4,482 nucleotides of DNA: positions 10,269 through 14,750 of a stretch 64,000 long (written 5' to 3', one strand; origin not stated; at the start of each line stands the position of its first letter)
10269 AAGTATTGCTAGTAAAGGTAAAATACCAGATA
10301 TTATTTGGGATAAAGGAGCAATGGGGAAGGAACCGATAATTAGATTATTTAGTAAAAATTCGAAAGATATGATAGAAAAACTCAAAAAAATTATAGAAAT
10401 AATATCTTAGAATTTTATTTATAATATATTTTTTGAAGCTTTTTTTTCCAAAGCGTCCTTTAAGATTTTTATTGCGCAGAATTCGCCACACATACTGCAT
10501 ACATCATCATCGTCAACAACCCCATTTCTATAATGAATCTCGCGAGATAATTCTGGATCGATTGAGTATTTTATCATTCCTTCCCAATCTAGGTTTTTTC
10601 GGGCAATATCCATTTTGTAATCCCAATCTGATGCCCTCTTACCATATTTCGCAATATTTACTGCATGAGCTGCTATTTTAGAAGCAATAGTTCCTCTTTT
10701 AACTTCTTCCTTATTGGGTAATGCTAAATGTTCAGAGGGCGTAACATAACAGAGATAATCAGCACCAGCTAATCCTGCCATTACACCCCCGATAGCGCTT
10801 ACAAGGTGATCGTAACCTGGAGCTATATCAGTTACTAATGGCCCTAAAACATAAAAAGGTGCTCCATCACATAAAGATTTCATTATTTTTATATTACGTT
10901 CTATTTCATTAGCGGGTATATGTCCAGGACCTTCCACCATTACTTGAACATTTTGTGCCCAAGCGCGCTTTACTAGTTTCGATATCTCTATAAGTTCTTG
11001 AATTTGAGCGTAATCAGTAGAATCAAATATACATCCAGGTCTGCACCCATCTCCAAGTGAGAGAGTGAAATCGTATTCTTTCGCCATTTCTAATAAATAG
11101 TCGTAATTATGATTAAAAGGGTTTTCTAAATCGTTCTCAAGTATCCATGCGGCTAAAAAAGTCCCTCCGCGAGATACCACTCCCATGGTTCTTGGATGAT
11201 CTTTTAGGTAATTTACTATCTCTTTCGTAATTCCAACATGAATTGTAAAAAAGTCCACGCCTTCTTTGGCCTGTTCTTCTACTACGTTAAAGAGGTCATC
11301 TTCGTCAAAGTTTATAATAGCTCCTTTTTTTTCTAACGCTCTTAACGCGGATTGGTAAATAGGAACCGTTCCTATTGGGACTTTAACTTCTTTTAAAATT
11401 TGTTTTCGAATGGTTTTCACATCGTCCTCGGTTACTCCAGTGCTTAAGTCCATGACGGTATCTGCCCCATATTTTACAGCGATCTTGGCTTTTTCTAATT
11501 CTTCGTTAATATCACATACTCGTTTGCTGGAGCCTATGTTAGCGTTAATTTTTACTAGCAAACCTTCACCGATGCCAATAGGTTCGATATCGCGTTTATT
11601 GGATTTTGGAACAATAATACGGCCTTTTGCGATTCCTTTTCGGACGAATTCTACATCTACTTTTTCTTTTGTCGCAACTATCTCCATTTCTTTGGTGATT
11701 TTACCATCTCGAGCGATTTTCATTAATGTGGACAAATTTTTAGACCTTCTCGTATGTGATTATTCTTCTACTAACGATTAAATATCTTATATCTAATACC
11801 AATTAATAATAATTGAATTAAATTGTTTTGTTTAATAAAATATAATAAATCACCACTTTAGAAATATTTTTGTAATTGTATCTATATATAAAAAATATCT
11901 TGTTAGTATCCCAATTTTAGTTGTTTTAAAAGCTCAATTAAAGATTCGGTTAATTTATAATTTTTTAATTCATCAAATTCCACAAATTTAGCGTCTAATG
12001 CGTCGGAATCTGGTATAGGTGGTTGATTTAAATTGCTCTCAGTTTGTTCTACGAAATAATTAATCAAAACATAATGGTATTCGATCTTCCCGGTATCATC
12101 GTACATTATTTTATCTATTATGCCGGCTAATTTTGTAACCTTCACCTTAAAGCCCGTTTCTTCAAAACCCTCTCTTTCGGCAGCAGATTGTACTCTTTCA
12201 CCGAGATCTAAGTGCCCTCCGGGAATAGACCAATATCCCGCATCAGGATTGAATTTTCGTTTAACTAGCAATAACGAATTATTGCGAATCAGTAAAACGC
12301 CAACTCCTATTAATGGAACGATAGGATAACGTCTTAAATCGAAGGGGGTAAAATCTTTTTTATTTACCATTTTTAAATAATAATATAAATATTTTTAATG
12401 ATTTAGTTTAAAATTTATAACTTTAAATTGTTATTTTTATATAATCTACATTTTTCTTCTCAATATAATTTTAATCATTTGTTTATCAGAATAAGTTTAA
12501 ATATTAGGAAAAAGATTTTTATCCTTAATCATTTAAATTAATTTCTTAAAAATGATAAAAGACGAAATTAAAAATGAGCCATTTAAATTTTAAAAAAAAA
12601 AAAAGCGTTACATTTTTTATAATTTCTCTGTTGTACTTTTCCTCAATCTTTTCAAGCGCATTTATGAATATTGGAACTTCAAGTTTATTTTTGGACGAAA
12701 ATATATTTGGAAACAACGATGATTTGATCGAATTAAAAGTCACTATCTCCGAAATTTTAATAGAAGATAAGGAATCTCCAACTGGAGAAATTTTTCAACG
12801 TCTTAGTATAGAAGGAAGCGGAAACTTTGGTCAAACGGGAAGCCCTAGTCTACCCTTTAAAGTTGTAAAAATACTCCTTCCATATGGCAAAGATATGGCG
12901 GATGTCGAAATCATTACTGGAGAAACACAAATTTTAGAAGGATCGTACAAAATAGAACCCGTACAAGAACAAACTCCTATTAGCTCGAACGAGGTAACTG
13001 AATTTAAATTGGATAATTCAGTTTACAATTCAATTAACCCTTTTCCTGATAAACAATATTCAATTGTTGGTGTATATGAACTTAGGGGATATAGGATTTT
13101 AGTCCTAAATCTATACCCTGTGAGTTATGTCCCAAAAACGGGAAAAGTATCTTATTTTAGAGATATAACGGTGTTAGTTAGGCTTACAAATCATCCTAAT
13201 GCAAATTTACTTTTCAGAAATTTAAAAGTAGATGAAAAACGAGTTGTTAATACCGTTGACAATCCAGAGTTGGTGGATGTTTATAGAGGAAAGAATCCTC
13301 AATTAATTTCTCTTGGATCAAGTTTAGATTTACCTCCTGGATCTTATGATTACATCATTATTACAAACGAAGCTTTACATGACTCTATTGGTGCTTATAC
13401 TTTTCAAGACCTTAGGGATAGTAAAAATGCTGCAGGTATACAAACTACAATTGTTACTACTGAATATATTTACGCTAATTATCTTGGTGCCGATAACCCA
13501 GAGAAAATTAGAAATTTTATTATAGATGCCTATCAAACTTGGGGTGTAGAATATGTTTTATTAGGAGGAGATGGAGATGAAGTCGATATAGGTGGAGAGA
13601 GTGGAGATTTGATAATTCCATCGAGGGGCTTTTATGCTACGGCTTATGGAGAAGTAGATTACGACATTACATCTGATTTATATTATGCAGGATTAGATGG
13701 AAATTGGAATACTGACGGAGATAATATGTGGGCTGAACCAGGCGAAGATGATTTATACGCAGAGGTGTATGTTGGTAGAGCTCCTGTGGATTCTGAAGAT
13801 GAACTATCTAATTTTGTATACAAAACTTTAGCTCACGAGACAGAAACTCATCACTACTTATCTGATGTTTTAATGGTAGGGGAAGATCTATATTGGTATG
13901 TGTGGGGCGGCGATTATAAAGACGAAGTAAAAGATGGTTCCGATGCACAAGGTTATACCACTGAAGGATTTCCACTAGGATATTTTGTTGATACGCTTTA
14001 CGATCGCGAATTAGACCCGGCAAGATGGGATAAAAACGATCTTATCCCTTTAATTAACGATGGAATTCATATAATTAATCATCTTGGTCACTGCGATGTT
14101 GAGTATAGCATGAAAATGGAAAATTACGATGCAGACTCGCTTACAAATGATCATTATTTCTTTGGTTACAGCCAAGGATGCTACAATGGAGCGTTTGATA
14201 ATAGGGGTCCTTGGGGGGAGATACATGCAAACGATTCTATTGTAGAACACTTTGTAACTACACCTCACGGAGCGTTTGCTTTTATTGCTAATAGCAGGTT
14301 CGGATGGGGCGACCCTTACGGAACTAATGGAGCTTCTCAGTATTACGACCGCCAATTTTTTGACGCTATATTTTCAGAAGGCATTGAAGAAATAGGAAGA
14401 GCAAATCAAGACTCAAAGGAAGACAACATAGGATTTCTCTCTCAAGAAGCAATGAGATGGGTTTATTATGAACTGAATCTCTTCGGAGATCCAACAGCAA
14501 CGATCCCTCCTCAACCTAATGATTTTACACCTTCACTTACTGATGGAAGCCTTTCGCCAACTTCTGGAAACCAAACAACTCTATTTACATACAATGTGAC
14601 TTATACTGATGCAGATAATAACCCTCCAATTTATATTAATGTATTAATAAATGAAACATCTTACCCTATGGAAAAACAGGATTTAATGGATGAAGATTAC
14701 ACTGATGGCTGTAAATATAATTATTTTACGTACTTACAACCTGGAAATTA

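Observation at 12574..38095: Four giant membrane-anchored proteins: three protease classes on one shared, recombining stalk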

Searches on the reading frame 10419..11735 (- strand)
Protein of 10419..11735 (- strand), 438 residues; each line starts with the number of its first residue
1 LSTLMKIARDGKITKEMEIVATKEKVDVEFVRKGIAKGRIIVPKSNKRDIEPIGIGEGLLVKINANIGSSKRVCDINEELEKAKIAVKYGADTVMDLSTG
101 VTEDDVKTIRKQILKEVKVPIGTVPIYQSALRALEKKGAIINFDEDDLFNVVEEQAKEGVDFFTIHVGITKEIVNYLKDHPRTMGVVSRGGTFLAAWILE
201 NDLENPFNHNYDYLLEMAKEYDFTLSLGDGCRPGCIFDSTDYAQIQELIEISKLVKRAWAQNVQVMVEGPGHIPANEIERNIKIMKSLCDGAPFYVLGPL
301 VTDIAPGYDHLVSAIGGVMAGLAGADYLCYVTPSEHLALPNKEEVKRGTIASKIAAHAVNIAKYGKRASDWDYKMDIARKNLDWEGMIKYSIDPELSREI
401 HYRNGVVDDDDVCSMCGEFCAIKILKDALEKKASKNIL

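Call 8: search_protein_families(library=pfam, proteins=[window:10419-11735:-], max_evalue=0.01)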
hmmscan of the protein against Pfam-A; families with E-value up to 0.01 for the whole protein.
window:10419-11735:- (438 aa): 1 family
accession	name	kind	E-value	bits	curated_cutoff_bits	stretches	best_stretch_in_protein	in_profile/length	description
PF01964.24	ThiC_Rad_SAM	-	6.8e-186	618.5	25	1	3-426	1-419/420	Radical SAM ThiC family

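Call 11: find_encoding_contigs(protein=window:10419-11735:-, flank=10000, max_places=4)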
Protein window:10419-11735:- (438 aa): no gene with exactly this product is on record in the collection.

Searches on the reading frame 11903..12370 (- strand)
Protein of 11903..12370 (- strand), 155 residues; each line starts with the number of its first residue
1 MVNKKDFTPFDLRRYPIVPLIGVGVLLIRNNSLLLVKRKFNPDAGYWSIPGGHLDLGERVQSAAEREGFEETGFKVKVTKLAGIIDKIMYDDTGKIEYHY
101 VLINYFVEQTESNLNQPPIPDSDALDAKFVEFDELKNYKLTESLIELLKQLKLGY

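Call 8: search_protein_families(library=pfam, proteins=[window:11903-12370:-], max_evalue=0.01)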
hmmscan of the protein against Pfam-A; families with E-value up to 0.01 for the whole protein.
window:11903-12370:- (155 aa): 2 families
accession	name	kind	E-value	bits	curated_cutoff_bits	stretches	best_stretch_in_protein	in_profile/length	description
PF00293.34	NUDIX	-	2.4e-20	73.3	21.1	1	21-149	4-132/134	NUDIX domain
PF14815.12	NUDIX_4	-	0.0018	18.5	35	1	25-143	2-106/113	NUDIX domain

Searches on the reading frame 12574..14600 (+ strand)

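Call 18: search_solved_structures(query=window:12574-14600:+, max_evalue=0.001, show_alignments=1)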
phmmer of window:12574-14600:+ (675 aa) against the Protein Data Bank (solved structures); distinct sequences matched with E-value up to 0.001: 0.

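Call 65: search_solved_structures(query=A6, max_evalue=1, show_alignments=2)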
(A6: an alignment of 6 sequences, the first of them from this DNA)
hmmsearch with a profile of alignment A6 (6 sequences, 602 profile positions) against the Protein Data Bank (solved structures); distinct sequences matched with E-value up to 1: 6.
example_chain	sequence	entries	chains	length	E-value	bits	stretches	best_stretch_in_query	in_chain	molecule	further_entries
1cvr_A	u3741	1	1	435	1.5e-07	33.3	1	341-499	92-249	GINGIPAIN R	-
4ief_B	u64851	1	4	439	9.2e-07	30.8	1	341-500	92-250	Gingipain R2 Mature Domain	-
4ief_A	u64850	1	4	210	9.9e-07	30.7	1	9-172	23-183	Gingipain R2 Pro-Domain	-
4tkx_L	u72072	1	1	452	1.4e-06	30.2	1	344-540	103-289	Lys-gingipain W83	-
4rbm_A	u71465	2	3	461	1.5e-06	30.1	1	344-540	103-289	Lys-gingipain W83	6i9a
5mun_A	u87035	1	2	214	4.6e-06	28.5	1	10-167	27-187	Lys-gingipain W83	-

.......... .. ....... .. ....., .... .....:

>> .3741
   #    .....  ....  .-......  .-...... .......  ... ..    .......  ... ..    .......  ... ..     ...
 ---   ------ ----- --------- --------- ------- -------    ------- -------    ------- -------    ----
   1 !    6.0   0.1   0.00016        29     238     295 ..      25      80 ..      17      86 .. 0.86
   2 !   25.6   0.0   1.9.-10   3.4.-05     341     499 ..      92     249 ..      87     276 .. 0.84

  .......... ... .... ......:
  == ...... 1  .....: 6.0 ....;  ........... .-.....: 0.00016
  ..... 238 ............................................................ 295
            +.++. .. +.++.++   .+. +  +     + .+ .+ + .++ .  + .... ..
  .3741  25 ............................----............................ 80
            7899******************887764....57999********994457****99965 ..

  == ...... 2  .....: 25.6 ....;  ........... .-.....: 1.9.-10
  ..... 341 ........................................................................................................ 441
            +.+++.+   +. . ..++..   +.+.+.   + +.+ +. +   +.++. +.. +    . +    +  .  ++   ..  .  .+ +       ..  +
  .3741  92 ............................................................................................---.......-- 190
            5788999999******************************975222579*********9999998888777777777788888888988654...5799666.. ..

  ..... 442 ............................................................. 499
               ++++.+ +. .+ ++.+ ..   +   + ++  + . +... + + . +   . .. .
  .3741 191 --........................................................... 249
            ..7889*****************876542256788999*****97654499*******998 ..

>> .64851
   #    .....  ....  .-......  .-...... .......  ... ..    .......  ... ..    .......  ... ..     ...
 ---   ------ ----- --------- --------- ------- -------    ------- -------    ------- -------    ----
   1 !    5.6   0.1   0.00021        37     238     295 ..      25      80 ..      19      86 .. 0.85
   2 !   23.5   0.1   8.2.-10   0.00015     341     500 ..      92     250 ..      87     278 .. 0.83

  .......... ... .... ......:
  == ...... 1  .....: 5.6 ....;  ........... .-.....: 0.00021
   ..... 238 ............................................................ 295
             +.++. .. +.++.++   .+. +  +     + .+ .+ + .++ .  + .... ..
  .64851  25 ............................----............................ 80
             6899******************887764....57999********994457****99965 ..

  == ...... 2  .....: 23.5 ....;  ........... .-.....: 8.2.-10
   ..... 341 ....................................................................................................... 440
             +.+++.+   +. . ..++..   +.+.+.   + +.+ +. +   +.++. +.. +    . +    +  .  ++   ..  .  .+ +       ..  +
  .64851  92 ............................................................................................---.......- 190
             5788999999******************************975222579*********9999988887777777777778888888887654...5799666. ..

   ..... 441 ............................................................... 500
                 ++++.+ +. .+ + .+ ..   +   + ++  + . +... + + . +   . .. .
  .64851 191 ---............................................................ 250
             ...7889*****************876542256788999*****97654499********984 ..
